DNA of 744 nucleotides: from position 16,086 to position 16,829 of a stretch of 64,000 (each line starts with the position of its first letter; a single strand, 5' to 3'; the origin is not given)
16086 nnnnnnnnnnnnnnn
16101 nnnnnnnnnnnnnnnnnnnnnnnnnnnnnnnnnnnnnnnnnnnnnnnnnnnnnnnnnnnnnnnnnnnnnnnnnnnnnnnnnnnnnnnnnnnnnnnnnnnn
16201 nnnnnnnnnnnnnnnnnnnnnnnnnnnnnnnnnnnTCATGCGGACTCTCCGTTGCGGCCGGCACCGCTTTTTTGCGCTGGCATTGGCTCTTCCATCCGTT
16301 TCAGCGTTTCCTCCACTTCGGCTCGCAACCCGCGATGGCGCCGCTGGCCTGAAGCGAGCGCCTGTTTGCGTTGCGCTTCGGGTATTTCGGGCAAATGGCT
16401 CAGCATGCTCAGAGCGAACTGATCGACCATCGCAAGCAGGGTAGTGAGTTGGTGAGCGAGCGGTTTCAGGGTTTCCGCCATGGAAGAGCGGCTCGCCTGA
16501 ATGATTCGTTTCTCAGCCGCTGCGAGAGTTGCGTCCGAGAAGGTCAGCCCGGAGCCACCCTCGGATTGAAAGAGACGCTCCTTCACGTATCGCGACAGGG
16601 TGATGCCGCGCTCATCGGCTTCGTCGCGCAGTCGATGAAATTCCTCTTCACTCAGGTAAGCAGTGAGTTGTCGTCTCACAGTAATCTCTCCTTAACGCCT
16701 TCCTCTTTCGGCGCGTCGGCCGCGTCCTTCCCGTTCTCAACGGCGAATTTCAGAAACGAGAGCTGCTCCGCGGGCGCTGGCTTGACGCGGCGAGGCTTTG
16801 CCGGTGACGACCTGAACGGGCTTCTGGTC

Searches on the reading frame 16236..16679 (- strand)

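Call 19: search_protein_families(library=pfam, proteins=[window:16236-16679:-], max_evalue=0.01)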
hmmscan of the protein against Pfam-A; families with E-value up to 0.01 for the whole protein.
window:16236-16679:- (147 aa): 1 family
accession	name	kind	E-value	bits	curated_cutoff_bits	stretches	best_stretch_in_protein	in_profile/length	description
PF21983.2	NikA-like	-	0.00062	20.3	27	1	3-36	5-38/72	Mobilization protein NikA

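Call 74: search_protein_families(library=ncbifam, proteins=[window:16236-16679:-], max_evalue=0.001)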
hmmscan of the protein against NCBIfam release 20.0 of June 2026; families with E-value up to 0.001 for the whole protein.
window:16236-16679:- (147 aa): 0 families
